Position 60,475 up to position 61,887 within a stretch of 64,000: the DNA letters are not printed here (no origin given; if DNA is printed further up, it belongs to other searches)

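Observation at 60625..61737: Second pilin-CTLD paralog, a diverged full-length duplicate of 31034..32194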

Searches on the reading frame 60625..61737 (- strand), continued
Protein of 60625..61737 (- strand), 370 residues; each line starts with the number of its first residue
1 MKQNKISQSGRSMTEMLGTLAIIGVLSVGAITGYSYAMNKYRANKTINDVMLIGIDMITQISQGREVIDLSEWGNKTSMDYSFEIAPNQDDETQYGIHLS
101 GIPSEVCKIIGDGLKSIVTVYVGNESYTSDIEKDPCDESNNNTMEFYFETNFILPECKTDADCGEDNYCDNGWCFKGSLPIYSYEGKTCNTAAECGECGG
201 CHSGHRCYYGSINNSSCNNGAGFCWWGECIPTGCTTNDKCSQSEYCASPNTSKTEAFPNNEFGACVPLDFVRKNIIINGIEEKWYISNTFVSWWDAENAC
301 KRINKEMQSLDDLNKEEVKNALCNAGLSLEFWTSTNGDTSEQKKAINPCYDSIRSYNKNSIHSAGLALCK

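Call 36: find_related_loci(query=A1, collection=genome_contigs, flank=4000)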
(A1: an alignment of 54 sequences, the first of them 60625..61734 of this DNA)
Query A1 (369 aa) in genome_contigs; peptide patterns used: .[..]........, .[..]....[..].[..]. (x = any residue, [..] = any of these).
595 stretches matched a pattern (row limit reached: there are more); 595 encode a relative of the query (tblastn E <= 1e-3); the best 80 are kept; 80 distinct loci.
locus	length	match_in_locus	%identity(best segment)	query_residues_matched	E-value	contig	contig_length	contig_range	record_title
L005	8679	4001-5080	48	7-338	1e-95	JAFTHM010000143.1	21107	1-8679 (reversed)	MAG: Alphaproteobacteria bacterium isolate RGIG3823 Roe_deer_Cecum-1__c713087, whole genome shotgun sequence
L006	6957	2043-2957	50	2-306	2e-90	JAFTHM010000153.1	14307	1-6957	MAG: Alphaproteobacteria bacterium isolate RGIG3823 Roe_deer_Cecum-1__c733851, whole genome shotgun sequence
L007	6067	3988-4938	46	1-310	2e-79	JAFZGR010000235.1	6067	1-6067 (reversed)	MAG: Alphaproteobacteria bacterium isolate RGIG7750 Water_buffalos_Rectum-5__c616035, whole genome shotgun sequence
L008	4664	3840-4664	49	4-280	3e-77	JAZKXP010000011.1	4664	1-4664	MAG: Alphaproteobacteria bacterium isolate T1900045117_TC20190111.MAGScoT_cleanbin_000024 SGB_4816_k141_2343442, whole g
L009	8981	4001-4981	42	4-306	4e-66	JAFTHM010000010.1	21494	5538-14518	MAG: Alphaproteobacteria bacterium isolate RGIG3823 Roe_deer_Cecum-1__c30470, whole genome shotgun sequence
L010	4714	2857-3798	37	6-312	3e-50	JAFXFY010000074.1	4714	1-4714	MAG: Alphaproteobacteria bacterium isolate RGIG6380 Sheep_Rectum-5__c242544, whole genome shotgun sequence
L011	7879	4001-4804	38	7-312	1e-44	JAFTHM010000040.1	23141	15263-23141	MAG: Alphaproteobacteria bacterium isolate RGIG3823 Roe_deer_Cecum-1__c195847, whole genome shotgun sequence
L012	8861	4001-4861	33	4-312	1e-44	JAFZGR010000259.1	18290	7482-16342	MAG: Alphaproteobacteria bacterium isolate RGIG7750 Water_buffalos_Rectum-5__c671427, whole genome shotgun sequence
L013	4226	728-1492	35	1-314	1e-39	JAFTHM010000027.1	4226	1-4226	MAG: Alphaproteobacteria bacterium isolate RGIG3823 Roe_deer_Cecum-1__c110127, whole genome shotgun sequence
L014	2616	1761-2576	34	7-312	4e-37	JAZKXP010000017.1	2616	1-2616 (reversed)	MAG: Alphaproteobacteria bacterium isolate T1900045117_TC20190111.MAGScoT_cleanbin_000024 SGB_4816_k141_3244721, whole g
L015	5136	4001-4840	46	7-330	3e-33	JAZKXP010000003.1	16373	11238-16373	MAG: Alphaproteobacteria bacterium isolate T1900045117_TC20190111.MAGScoT_cleanbin_000024 SGB_4816_k141_1409771, whole g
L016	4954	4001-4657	34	7-249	6e-31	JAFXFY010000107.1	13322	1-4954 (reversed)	MAG: Alphaproteobacteria bacterium isolate RGIG6380 Sheep_Rectum-5__c395276, whole genome shotgun sequence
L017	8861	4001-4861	31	4-315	6e-31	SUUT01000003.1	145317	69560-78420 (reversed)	MAG: Alphaproteobacteria bacterium isolate SIG53 NODE_2341_length_145317_cov_11.850885, whole genome shotgun sequence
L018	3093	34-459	43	1-149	3e-28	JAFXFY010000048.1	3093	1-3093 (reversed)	MAG: Alphaproteobacteria bacterium isolate RGIG6380 Sheep_Rectum-5__c171473, whole genome shotgun sequence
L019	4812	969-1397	44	7-146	1e-27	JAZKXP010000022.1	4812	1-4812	MAG: Alphaproteobacteria bacterium isolate T1900045117_TC20190111.MAGScoT_cleanbin_000024 SGB_4816_k141_3335760, whole g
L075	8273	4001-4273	43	7-96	1e-15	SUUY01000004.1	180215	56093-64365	MAG: Alphaproteobacteria bacterium isolate SIG58 NODE_1372_length_180215_cov_11.433621, whole genome shotgun sequence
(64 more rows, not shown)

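Call 42: search_protein_families(library=pfam, proteins=[L075:460-2154:+, L075:2164-3288:+, L075:3221-3838:+, L075:3977-4624:+, L075:4748-5083:+], max_evalue=0.01)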
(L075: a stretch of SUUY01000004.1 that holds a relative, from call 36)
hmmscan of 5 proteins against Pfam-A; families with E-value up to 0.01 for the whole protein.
L075:460-2154:+ (564 aa): 2 families
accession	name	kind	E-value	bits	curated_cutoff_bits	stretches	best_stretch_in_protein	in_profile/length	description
PF00437.27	T2SSE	-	9.6e-66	222.3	24.9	1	145-553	7-370/370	Type II/IV secretion system protein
PF25199.1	nSTAND_NTPase5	-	0.0012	19.1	34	1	297-334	42-79/145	Novel STAND NTPase 5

L075:2164-3288:+ (374 aa): 2 families
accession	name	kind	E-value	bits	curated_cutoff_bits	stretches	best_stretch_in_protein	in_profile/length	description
PF00482.28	T2SSF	-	5.2e-24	85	25.2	2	240-359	1-121/125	Type II secretion system (T2SS), protein F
PF15420.11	Abhydrolase_9_N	-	0.0051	17.3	27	0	180-277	39-135/208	Alpha/beta-hydrolase family N-terminus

L075:3221-3838:+ (205 aa): 0 families

L075:3977-4624:+ (215 aa): 2 families
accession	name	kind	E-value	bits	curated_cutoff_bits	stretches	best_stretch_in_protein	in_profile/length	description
PF08805.16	PilS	-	4.3e-13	49.9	22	1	43-202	3-128/138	PilS N terminal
PF05307.16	Bundlin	-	5.2e-11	43.4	22.3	1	42-172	7-134/151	Bundlin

L075:4748-5083:+ (111 aa): 0 families

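Call 45: find_homologous_proteins(query=L075:460-2154:+, max_evalue=1e-30)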
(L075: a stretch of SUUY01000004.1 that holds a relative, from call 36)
Query L075:460-2154:+ (564 aa): 5726 proteins with E <= 1e-30 among 8000 candidates; the best 120 are listed.
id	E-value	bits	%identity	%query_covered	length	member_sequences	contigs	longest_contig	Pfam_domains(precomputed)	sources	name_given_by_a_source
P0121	0.0e+0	1262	100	100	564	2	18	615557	PF00437.27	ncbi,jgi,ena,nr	ncbi:MAG: hypothetical protein E7019_05065 [Alphaproteobacteria bacterium]|nr:hypothetical protein [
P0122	0.0e+0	1231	98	100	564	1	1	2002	PF00437.27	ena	-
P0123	0.0e+0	1199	95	100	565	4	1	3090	PF00437.27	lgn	-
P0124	0.0e+0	1116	90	97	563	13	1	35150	PF00437.27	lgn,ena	-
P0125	0.0e+0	1115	90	97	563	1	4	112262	PF00437.27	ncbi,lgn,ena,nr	ncbi:MAG: Flp pilus assembly complex ATPase component TadA [Alphaproteobacteria bacterium]|nr:Flp pi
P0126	0.0e+0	1115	88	100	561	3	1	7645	PF00437.27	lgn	-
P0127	0.0e+0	1115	93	93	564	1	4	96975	PF00437.27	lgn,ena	-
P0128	0.0e+0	1105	88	100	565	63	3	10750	PF00437.27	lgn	-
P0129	0.0e+0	1105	89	97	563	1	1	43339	PF00437.27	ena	-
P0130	0.0e+0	1104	90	97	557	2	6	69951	PF00437.27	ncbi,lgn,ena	-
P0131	0.0e+0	1096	90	95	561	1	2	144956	PF00437.27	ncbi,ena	-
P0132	0.0e+0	1094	87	99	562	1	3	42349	PF00437.27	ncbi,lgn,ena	-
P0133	0.0e+0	1090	87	99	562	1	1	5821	PF00437.27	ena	-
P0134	0.0e+0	1086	86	97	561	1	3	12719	PF00437.27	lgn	-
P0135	0.0e+0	1086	90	93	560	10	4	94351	PF00437.27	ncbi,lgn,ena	-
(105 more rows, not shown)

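Call 46: find_encoding_contigs(protein=P0121, flank=10000, max_places=2)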
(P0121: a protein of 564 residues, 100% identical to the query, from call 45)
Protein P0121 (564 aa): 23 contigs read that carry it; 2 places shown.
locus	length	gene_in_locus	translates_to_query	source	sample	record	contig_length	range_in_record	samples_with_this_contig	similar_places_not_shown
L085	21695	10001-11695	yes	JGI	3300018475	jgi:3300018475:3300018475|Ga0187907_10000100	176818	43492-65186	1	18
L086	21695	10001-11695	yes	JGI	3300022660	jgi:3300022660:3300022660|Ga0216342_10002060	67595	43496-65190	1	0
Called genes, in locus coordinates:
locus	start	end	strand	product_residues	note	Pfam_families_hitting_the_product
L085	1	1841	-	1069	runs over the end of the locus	-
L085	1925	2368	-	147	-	-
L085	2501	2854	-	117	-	PF04956:TrbC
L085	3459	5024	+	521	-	-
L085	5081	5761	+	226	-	PF10671:TcpQ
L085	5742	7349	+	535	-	PF00263:Secretin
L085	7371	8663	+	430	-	PF06864:PAP_PilO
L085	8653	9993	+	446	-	-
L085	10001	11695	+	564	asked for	PF00437:T2SSE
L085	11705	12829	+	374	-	PF00482:T2SSF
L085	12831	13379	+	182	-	-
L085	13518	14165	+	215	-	PF05307:Bundlin, PF08805:PilS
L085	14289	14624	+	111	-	-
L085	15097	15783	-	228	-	-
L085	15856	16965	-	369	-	PF01546:Peptidase_M20, PF07687:M20_dimer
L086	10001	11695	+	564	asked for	PF00437:T2SSE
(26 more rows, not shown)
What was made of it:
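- Closest known: PilV minor pilin adhesins of the type IVb thin pilus of I-complex plasmids. Same: The machinery type matches, with the pilN-O-P-Q-R-S gene order and a PilS-type major pilin in relatives (call 46).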

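Call 50: find_encoding_contigs(protein=P0032, flank=10000, max_places=1)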
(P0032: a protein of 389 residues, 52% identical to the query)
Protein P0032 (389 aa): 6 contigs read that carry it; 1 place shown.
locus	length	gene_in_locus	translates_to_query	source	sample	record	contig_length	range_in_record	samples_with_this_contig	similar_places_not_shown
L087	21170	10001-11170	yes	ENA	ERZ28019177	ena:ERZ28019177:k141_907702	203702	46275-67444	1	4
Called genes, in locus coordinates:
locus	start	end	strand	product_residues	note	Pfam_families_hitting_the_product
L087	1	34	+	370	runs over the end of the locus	PF02163:Peptidase_M50, PF13180:PDZ_2 (weak)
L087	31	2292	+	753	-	PF08478:POTRA_1 (faint), PF07244:POTRA, PF01103:Omp85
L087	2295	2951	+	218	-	PF03938:OmpH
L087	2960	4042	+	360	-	PF04613:LpxD, PF25084:LbH_EIF2B, PF24894:Hexapep_GlmU (weak), PF25087:GMPPB_C, PF14602:Hexapep_2 (faint), PF00132:Hexapep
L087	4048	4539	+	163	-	PF22817:ApeP-like, PF07977:FabA, PF22818:ApeI-like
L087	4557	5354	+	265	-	PF25084:LbH_EIF2B (faint), PF25087:GMPPB_C (weak), PF00132:Hexapep, PF13720:Acetyltransf_11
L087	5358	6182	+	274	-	PF17930:LpxI_N, PF06230:LpxI_C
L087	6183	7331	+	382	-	PF02684:LpxB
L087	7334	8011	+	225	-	PF02798:GST_N, PF13417:GST_N_3, PF13409:GST_N_2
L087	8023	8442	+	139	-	-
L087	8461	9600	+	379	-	PF13439:Glyco_transf_4, PF13477:Glyco_trans_4_2 (weak), PF13579:Glyco_trans_4_4, PF00534:Glycos_transf_1, PF13692:Glyco_trans_1_4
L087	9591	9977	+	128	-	PF18910:DUF5665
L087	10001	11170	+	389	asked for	-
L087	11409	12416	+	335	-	PF00044:Gp_dh_N, PF02800:Gp_dh_C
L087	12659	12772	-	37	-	-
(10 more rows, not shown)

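Call 51: find_encoding_contigs(protein=P0076, flank=10000, max_places=1)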
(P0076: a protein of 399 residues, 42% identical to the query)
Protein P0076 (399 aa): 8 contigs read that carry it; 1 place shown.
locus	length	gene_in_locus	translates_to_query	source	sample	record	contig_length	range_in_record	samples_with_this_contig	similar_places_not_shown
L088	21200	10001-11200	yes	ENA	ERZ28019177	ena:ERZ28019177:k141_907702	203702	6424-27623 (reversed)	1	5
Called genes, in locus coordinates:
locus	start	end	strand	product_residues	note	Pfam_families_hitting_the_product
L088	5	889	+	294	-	-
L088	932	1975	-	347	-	PF02547:Queuosine_synth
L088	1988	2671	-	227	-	PF07313:AmiA-like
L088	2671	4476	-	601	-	PF00009:GTP_EFTU, PF03144:GTP_EFTU_D2, PF14492:EFG_III (weak), PF00679:EFG_C, PF06421:LepA_C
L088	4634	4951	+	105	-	PF02575:YbaB_DNA_bd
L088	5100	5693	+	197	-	PF21176:RecR_HhH, PF02132:RecR_ZnF (weak), PF01751:Toprim (weak), PF13662:Toprim_4, PF21175:RecR_C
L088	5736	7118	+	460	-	-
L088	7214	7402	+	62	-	-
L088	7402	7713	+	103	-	PF05164:ZapA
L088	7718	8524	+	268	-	PF00149:Metallophos, PF13277:YmdB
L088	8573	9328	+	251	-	PF20772:TACO1_YebC_N, PF01709:Transcrip_reg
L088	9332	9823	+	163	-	PF02075:RuvC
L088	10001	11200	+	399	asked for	-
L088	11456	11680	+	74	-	PF01783:Ribosomal_L32p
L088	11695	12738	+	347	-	PF02504:FA_synthesis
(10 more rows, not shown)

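Call 52: find_encoding_contigs(protein=P0008, flank=10000, max_places=1)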
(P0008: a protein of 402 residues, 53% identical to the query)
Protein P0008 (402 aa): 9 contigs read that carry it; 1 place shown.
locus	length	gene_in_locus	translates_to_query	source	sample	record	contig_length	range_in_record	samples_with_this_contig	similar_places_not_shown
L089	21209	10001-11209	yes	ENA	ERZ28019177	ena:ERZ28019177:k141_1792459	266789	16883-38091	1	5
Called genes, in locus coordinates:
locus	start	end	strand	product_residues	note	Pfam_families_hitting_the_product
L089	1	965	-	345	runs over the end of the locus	PF18025:FucT_N, PF00852:Glyco_transf_10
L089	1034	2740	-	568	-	PF01522:Polysacc_deac_1, PF04055:Radical_SAM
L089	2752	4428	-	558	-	PF00535:Glycos_transf_2, PF10111:Glyco_tranf_2_2, PF04230:PS_pyruv_trans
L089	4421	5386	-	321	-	PF00535:Glycos_transf_2, PF10111:Glyco_tranf_2_2, PF13506:Glyco_transf_21 (weak), PF13641:Glyco_tranf_2_3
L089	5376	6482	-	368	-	PF00535:Glycos_transf_2, PF10111:Glyco_tranf_2_2, PF13506:Glyco_transf_21 (faint), PF13641:Glyco_tranf_2_3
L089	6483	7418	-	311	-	PF00535:Glycos_transf_2, PF10111:Glyco_tranf_2_2, PF13641:Glyco_tranf_2_3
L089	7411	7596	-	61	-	-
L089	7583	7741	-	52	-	-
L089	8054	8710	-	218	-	PF06414:Zeta_toxin, PF13671:AAA_33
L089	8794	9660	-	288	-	PF11276:DUF3078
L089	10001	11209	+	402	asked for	-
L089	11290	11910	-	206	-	PF12796:Ank_2, PF13637:Ank_4, PF13857:Ank_5 (weak), PF00023:Ank (weak), PF13637:Ank_4, PF12796:Ank_2, PF13637:Ank_4 (weak), PF12796:Ank_2 (weak), +1 more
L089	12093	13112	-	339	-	-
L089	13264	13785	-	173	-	PF01281:Ribosomal_L9_N, PF03948:Ribosomal_L9_C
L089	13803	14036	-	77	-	PF01084:Ribosomal_S18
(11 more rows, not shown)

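Call 53: find_encoding_contigs(protein=P0089, flank=10000, max_places=1)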
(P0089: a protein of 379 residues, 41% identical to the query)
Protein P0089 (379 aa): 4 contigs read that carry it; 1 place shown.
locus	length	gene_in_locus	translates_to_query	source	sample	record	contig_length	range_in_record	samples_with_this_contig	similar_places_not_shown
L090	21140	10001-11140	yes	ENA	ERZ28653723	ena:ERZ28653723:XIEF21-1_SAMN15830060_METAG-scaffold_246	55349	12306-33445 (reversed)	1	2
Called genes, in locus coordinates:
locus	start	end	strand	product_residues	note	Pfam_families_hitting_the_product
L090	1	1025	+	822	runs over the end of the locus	PF00343:Phosphorylase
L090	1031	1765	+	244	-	PF02390:Methyltransf_4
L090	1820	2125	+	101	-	PF01740:STAS, PF13466:STAS_2 (weak)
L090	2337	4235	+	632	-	-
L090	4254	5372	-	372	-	PF00226:DnaJ, PF01556:DnaJ_C, PF00684:DnaJ_CXXCXGXG, PF27659:CHP02642 (faint), PF27439:DnaJ_C_2 (weak)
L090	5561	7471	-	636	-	PF00012:HSP70, PF06723:MreB_Mbl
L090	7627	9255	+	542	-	PF00990:GGDEF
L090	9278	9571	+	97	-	PF04977:DivIC (weak)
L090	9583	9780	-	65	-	-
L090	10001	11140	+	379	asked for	-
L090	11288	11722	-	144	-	-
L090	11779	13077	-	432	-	PF07690:MFS_1, PF13000:Acatn, PF07690:MFS_1 (weak)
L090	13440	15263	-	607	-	PF00009:GTP_EFTU, PF01926:MMR_HSR1 (faint), PF22042:EF-G_D2, PF03144:GTP_EFTU_D2, PF00679:EFG_C, PF21018:BipA_C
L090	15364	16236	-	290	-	PF12710:HAD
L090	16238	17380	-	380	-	-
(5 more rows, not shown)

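Call 73: search_protein_families(library=padloc, proteins=[window:60625-61737:-], max_evalue=0.01)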
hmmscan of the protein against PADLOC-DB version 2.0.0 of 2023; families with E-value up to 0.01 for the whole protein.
window:60625-61737:- (370 aa): 0 families

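Call 74: search_protein_families(library=phrogs, proteins=[window:60625-61737:-], max_evalue=0.01)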
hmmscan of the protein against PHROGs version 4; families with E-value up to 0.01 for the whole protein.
window:60625-61737:- (370 aa): 0 families
